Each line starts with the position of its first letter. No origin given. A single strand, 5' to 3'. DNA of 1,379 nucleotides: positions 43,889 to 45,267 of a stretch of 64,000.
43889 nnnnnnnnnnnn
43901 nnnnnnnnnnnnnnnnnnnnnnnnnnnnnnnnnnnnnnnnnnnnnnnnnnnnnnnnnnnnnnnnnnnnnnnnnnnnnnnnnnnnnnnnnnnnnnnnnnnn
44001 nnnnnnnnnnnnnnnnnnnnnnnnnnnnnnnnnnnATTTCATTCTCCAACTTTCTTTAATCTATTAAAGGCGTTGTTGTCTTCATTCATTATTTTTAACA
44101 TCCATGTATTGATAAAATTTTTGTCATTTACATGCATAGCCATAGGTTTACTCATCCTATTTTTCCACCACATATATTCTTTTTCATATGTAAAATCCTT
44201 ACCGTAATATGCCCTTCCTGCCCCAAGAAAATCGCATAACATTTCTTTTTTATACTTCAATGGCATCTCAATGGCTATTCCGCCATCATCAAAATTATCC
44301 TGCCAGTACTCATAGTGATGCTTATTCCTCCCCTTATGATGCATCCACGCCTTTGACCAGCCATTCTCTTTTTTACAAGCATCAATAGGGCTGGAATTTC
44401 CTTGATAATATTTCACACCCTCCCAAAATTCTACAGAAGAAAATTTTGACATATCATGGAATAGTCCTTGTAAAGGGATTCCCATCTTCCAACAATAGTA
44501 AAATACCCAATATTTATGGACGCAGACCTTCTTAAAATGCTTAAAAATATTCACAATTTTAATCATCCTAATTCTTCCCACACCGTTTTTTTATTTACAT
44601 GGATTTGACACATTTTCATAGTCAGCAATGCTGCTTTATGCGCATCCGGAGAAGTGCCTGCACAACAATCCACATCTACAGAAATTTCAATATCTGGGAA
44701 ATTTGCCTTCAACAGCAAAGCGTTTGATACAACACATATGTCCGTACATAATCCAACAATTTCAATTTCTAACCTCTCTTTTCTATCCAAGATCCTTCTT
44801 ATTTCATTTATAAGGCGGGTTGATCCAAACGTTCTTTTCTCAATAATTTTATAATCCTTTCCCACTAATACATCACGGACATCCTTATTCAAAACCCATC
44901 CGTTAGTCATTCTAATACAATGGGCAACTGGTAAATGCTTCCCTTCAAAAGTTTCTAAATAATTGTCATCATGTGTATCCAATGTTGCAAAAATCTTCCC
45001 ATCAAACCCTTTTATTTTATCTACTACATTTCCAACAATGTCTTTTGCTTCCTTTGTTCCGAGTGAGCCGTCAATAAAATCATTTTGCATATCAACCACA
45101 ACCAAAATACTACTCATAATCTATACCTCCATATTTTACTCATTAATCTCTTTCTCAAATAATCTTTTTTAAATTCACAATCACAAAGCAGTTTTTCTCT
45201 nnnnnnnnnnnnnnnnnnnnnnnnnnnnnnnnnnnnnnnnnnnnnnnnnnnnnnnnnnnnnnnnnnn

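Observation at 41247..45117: Contiguous phage-borne nicotinamide-to-NAD+ salvage module (PncA-like, HD-like, PncB, NadD/NMNAT, NadE)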

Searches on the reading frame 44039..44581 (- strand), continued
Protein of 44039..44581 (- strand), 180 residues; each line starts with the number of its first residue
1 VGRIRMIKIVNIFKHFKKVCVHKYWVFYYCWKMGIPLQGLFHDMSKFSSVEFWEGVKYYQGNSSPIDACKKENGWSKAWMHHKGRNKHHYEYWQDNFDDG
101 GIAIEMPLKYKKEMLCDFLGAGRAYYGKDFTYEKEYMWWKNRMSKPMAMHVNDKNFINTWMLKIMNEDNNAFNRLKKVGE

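Call 79: search_protein_families(library=ncbifam, proteins=[P0179, L007:8330-8911:+, L008:7745-8374:+], max_evalue=0.01)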
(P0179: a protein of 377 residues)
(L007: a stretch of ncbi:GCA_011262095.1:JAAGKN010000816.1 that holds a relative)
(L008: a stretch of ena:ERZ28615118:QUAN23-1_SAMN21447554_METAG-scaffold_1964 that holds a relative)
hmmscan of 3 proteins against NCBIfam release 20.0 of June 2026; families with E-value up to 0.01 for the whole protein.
P0179 (377 aa): 2 families
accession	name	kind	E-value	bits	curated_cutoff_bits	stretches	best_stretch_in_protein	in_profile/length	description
TIGR00482.1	TIGR00482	equivalog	1.4e-10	41.5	112.45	1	183-370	1-189/194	nicotinate (nicotinamide) nucleotide adenylyltransferase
NF005519.0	PRK07152.1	equivalog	1.1e-07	31.1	315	1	181-376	3-185/361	nicotinate-nucleotide adenylyltransferase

L007:8330-8911:+ (193 aa): 18 families
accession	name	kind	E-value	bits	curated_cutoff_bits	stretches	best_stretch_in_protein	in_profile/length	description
NF003786.0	PRK05379.1-2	equivalog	1.3e-18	67.4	397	1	5-163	12-169/354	bifunctional nicotinamide-nucleotide adenylyltransferase/Nudix hydroxylase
NF002243.0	PRK01153.1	subfamily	2.7e-14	53.1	127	1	10-167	3-150/175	nicotinamide-nucleotide adenylyltransferase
TIGR01527.1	arch_NMN_Atrans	equivalog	9.4e-13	48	181.2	1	10-81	2-77/167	nicotinamide-nucleotide adenylyltransferase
TIGR00125.1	cyt_tran_rel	domain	2.8e-11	43.4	27.7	1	10-66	2-59/65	adenylyltransferase/cytidyltransferase family protein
NF003788.0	PRK05379.1-5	equivalog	5.4e-11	42.4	354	1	6-80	4-79/351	bifunctional nicotinamide-nucleotide adenylyltransferase/Nudix hydroxylase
NF003791.0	PRK05379.2-3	equivalog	6.9e-11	41.9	409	1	5-67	3-65/340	bifunctional nicotinamide-nucleotide adenylyltransferase/Nudix hydroxylase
TIGR01526.1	nadR_NMN_Atrans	equivalog_domain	1.2e-09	37.8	341.15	1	9-150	3-145/325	nicotinamide-nucleotide adenylyltransferase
NF003787.0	PRK05379.1-4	equivalog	4.6e-09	35.7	449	1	5-103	7-104/346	bifunctional nicotinamide-nucleotide adenylyltransferase/Nudix hydroxylase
NF003789.0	PRK05379.2-1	equivalog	3.1e-08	33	355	1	10-69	10-69/312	bifunctional nicotinamide mononucleotide adenylyltransferase/ADP-ribose pyrophosphatase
NF003790.0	PRK05379.2-2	equivalog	2.1e-07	30.4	403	1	9-67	21-79/354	bifunctional nicotinamide mononucleotide adenylyltransferase/ADP-ribose pyrophosphatase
NF003785.0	PRK05379.1-1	equivalog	2.4e-07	30.3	418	1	7-112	2-108/347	bifunctional nicotinamide-nucleotide adenylyltransferase/Nudix hydroxylase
NF010365.0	PRK13793.1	equivalog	4.5e-06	26.4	198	1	7-67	4-64/196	nicotinate-nicotinamide nucleotide adenylyltransferase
NF001985.0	PRK00777.1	subfamily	7.7e-05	22.8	104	1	11-65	8-64/157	pantetheine-phosphate adenylyltransferase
TIGR00482.1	TIGR00482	equivalog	0.00017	21.7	112.45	1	12-164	2-156/194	nicotinate (nicotinamide) nucleotide adenylyltransferase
NF006479.0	PRK08887.1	equivalog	0.00017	21.4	164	1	16-155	11-150/174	nicotinate-nicotinamide nucleotide adenylyltransferase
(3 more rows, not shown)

L008:7745-8374:+ (209 aa): 13 families
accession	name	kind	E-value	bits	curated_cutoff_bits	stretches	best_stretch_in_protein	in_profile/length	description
TIGR00482.1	TIGR00482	equivalog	3.8e-31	108.6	112.45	1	8-199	3-189/194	nicotinate (nicotinamide) nucleotide adenylyltransferase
NF000840.1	PRK00071.1-3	equivalog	7.5e-27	94.1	150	1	2-200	6-194/201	nicotinate-nucleotide adenylyltransferase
NF005519.0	PRK07152.1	equivalog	2.2e-25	89.3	315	1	3-194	2-182/361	nicotinate-nucleotide adenylyltransferase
NF000841.0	PRK00071.1-4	equivalog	1.1e-23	84.1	197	1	1-199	6-187/194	nicotinate-nucleotide adenylyltransferase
NF000839.0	PRK00071.1-1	equivalog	2.1e-15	57.2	187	1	6-199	10-210/219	nicotinate-nucleotide adenylyltransferase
NF005410.0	PRK06973.1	equivalog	1.2e-08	34.5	214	1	3-145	23-163/243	nicotinate-nucleotide adenylyltransferase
NF000843.0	PRK00071.2-2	equivalog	2.9e-08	33.4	240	1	4-151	14-154/212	nicotinate-nucleotide adenylyltransferase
NF000842.0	PRK00071.2-1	equivalog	9.6e-08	31.9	167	1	88-191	77-179/191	nicotinate-nucleotide adenylyltransferase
NF006479.0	PRK08887.1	equivalog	2.5e-07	30.7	164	1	1-137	1-132/174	nicotinate-nicotinamide nucleotide adenylyltransferase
TIGR01510.1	coaD_prev_kdtB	equivalog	6.6e-07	29.5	103.3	1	5-62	2-54/155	pantetheine-phosphate adenylyltransferase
TIGR00125.1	cyt_tran_rel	domain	2.3e-06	27.7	27.7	1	4-59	1-55/65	adenylyltransferase/cytidyltransferase family protein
NF000845.0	PRK00071.2-4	equivalog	6e-05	22.5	210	1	6-140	12-139/197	nicotinate-nucleotide adenylyltransferase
NF000846.0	PRK00071.2-5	equivalog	0.00011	21.8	329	1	3-151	20-161/210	nicotinate-nucleotide adenylyltransferase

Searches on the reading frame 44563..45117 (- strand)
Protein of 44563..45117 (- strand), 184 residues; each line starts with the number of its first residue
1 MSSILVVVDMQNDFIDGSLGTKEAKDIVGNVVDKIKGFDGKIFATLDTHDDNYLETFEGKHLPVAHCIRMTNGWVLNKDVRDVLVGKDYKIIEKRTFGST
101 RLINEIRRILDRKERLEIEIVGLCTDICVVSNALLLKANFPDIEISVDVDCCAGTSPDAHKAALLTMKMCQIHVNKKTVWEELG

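Call 3: search_protein_families(library=pfam, proteins=[window:44563-45117:-], max_evalue=0.01)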
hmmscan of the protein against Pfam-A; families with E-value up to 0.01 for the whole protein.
window:44563-45117:- (184 aa): 1 family
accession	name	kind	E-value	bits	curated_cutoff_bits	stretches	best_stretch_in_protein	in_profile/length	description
PF00857.26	Isochorismatase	-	7.3e-24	85.2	27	1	3-170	1-166/175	Isochorismatase domain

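Call 4: search_protein_families(library=ncbifam, proteins=[window:44563-45117:-], max_evalue=0.01)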
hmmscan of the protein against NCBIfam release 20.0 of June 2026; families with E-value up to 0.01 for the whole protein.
window:44563-45117:- (184 aa): 2 families
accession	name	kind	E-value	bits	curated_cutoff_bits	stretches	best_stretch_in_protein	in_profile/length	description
NF050097.1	BiurAmidohydBiuH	equivalog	1.1e-06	28.3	370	1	68-169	108-203/221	biuret amidohydrolase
NF008623.0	PRK11609.1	equivalog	9.9e-06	25.5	174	0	2-53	3-58/213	bifunctional nicotinamidase/pyrazinamidase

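Call 5: search_protein_families(library=phrogs, proteins=[window:44563-45117:-], max_evalue=0.001)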
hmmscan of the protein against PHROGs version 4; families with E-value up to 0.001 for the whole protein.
window:44563-45117:- (184 aa): 1 family
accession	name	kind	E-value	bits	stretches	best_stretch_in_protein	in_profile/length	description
phrog_19305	-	unknown function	1.6e-25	91.2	1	4-174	5-196/199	-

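Call 25: search_solved_structures(query=window:44563-45117:-, show_alignments=3, max_evalue=0.001)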
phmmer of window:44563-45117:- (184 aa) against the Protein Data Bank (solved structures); distinct sequences matched with E-value up to 0.001: 12.
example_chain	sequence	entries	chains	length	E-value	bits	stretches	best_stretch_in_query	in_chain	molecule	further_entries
1ilw_A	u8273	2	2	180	9.1e-09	38.4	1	4-171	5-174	180 aa long hypothetical Pyrazinamidase/nicotinamidase | 180aa long hypothetical Pyrazinamidase/Nicotinamidase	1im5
6kua_A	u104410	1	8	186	9.2e-06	28.6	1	5-167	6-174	Cysteine hydrolase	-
2h0r_A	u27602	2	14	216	2e-05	27.5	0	4-54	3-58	Nicotinamidase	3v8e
6a8l_A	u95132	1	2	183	6e-05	25.9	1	3-167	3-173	Isochorismatase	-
5zn8_A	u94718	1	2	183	6e-05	25.9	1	3-167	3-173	Isochorismatase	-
29iv_A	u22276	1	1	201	9e-05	25.4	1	3-81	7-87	nicotinamidase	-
3eef_A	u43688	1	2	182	0.00011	25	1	3-134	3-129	N-carbamoylsarcosine amidase related protein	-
2wt9_A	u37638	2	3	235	0.00013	24.9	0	2-59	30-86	NICOTINAMIDASE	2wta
6azo_A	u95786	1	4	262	0.00043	23.2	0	90-169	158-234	Putative amidase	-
9u8m_A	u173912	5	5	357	0.00047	23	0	65-157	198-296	nicotinamidase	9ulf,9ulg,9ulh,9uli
3pl1_A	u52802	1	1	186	0.00048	23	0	4-172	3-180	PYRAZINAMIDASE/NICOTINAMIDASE PNCA (PZase)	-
6xix_A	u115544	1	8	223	0.00057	22.7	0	109-164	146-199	Cysteine hydrolase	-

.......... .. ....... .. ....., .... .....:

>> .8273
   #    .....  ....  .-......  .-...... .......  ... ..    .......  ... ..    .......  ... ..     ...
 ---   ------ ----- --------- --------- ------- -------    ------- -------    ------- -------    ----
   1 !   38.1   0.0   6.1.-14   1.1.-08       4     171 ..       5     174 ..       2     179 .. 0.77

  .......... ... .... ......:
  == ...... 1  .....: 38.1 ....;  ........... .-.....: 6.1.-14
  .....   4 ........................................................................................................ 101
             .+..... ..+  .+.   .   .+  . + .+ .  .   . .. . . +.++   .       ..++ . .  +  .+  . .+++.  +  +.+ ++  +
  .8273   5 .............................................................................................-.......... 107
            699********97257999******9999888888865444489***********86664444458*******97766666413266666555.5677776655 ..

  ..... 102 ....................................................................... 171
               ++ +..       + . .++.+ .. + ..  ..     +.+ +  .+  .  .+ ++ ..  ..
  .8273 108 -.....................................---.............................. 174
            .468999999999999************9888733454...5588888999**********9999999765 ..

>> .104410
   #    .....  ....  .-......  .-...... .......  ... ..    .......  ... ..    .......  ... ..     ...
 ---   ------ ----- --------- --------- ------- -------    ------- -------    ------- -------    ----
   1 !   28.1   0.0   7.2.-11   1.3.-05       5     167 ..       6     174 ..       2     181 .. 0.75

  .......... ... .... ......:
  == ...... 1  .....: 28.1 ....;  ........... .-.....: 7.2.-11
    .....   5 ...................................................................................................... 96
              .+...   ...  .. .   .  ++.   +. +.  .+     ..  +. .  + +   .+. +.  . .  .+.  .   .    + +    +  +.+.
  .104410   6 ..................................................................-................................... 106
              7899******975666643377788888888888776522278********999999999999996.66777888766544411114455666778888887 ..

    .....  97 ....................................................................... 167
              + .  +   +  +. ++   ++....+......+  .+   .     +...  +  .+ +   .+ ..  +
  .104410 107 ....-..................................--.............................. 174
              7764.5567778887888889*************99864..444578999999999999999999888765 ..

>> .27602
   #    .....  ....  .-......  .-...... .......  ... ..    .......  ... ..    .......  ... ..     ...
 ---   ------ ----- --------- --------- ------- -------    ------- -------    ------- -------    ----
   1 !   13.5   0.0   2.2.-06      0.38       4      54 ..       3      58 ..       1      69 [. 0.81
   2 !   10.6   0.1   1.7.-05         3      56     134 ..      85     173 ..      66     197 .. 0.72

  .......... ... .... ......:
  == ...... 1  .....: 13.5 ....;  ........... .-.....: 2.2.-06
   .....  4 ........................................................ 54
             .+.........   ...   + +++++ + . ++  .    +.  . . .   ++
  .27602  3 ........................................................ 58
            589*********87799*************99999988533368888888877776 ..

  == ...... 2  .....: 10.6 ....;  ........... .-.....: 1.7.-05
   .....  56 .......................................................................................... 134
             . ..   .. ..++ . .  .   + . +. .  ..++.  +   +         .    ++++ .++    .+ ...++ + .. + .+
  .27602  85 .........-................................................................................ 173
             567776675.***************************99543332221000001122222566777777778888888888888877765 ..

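Call 55: search_protein_families(library=padloc, proteins=[window:44563-45117:-], max_evalue=0.001)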
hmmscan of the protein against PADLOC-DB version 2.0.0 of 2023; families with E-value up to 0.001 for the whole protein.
window:44563-45117:- (184 aa): 0 families

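Call 84: search_dna_similar(query=window:44563-45117:-, collection=phages, mode=protein, max_rows=25)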
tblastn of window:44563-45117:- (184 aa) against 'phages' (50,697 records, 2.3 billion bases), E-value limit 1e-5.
Records with a match: 7; places in all: 7; records where one place covers at least 80% of the query: 7.
Best place of each record, by identity: <60% 7.
By first word of the organism name: Bacteriophage 6; Phage 1.
By host as written in the record: - 7.
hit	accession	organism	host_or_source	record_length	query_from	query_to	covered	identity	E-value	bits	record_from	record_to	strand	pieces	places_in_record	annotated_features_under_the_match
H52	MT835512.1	Bacteriophage sp.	human fecal samples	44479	5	174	92%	55.5%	4e-50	178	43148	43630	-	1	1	record has no annotation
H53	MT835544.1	Bacteriophage sp.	human fecal samples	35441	4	174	93%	52.2%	5e-52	183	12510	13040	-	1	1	record has no annotation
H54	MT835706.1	Bacteriophage sp.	human fecal samples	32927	4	174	93%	52.0%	6e-50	177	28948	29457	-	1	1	record has no annotation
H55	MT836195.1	Bacteriophage sp.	human fecal samples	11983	3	174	93%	50.6%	8e-49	174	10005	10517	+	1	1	record has no annotation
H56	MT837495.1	Bacteriophage sp.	human fecal samples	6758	5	174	92%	48.3%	3e-43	158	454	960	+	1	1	record has no annotation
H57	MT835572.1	Bacteriophage sp.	human fecal samples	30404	1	172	93%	43.2%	8e-33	129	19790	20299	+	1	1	record has no annotation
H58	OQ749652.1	Phage Phass-1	human gut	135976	5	174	92%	41.5%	9e-34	131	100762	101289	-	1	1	nicotinamidase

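Call 85: get_annotated_region(hit=H58, flank=6000)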
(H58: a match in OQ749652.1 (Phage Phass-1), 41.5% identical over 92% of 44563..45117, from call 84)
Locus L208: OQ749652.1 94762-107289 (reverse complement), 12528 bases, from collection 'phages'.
description: Phage Phass-1, complete genome.
organism: Phage Phass-1 (NCBI taxid 3043662)
taxonomy: Viruses; Duplodnaviria; Heunggongvirae; Uroviricota; Caudoviricetes; Caudoviricetes code 15 clade
host: -; source: human gut; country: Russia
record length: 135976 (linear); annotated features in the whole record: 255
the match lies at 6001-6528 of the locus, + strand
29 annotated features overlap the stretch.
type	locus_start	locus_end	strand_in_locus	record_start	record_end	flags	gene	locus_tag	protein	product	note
tRNA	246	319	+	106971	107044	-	-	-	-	tRNA-Val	-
tRNA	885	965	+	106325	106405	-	-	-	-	tRNA-Thr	-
tRNA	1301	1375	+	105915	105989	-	-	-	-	tRNA-Glu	-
tRNA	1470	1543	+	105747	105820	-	-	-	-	tRNA-TERM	tRNA-Sup-CTA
tRNA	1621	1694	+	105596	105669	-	-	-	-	tRNA-Cys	-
CDS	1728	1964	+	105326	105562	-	-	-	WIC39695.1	hypothetical protein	-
tRNA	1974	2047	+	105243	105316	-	-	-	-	tRNA-Arg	-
tRNA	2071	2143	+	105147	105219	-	-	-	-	tRNA-Phe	-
tRNA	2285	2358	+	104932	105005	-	-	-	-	tRNA-Lys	-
tRNA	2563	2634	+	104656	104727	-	-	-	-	tRNA-His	-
tRNA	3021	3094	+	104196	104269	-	-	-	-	tRNA-Arg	-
CDS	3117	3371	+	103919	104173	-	-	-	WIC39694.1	hypothetical protein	-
CDS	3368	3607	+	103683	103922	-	-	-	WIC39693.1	hypothetical protein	-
CDS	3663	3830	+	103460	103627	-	-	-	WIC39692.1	hypothetical protein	-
tRNA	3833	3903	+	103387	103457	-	-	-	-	tRNA-Gln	-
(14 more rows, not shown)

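Call 86: search_solved_structures(query=L208:7496-9094:+, max_evalue=0.00001)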
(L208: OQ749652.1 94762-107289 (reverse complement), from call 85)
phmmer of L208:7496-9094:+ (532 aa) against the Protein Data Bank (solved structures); distinct sequences matched with E-value up to 0.00001: 32.
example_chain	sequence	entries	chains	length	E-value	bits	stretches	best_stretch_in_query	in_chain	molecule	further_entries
9w5x_A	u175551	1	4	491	2.6e-105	356.5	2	286-517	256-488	Nicotinamide phosphoribosyltransferase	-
9w5w_A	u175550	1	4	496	2.8e-105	356.4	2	286-517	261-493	Nicotinamide phosphoribosyltransferase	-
9ke8_A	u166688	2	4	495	7.7e-88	298.8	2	291-518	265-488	Nicotinamide phosphoribosyltransferase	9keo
2h3b_A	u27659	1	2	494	9.5e-43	150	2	4-253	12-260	Nicotinamide phosphoribosyltransferase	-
2gvl_A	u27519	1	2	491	1.3e-42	149.6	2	4-253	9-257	Nicotinamide phosphoribosyltransferase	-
2h3d_A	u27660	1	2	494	1.3e-42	149.5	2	4-253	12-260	Nicotinamide phosphoribosyltransferase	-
7q8t_A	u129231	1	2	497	1.4e-42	149.5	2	4-253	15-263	Nicotinamide phosphoribosyltransferase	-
2g95_A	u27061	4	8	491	4.5e-42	147.7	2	4-253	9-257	Nicotinamide phosphoribosyltransferase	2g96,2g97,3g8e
4o1a_A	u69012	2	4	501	7.4e-42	147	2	4-253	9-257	Nicotinamide phosphoribosyltransferase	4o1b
6tac_A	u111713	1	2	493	2.6e-41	145.2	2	4-253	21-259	Nicotinamide phosphoribosyltransferase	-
4o18_A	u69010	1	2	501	5.3e-41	144.2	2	4-253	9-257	Nicotinamide phosphoribosyltransferase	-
4o1c_A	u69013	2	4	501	6.2e-41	144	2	4-253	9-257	Nicotinamide phosphoribosyltransferase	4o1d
3dgr_A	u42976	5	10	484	6.3e-41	144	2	4-253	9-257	Nicotinamide phosphoribosyltransferase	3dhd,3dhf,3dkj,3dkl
6azj_A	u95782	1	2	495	6.5e-41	143.9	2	4-254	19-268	Nicotinamide phosphoribosyltransferase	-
5lx3_A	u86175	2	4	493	6.5e-41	143.9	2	4-253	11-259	Nicotinamide phosphoribosyltransferase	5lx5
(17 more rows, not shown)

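Call 87: search_solved_structures(query=L208:6534-7499:+, max_evalue=0.00001)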
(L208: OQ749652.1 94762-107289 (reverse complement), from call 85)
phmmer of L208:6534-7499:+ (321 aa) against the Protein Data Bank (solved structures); distinct sequences matched with E-value up to 0.00001: 5.
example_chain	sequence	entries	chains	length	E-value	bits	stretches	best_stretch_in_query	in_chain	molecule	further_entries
4twb_A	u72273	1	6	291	6.8e-14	54.8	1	69-240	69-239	Ribose-phosphate pyrophosphokinase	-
1u9y_A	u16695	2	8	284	7.7e-08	34.9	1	70-258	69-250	Ribose-phosphate pyrophosphokinase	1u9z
1dkr_A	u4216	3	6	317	2e-07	33.6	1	79-248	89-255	PHOSPHORIBOSYL PYROPHOSPHATE SYNTHETASE | PROTEIN (PHOSPHORIBOSYL PYROPHOSPHATE SYNTHETASE) | RIBOSE-PHOSPHATE PYROPHOSPHOKINASE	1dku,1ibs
3lpn_A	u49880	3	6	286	3.2e-07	32.9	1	56-247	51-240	Ribose-phosphate pyrophosphokinase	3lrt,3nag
3mbi_A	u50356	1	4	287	3.3e-07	32.8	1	56-247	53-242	Ribose-phosphate pyrophosphokinase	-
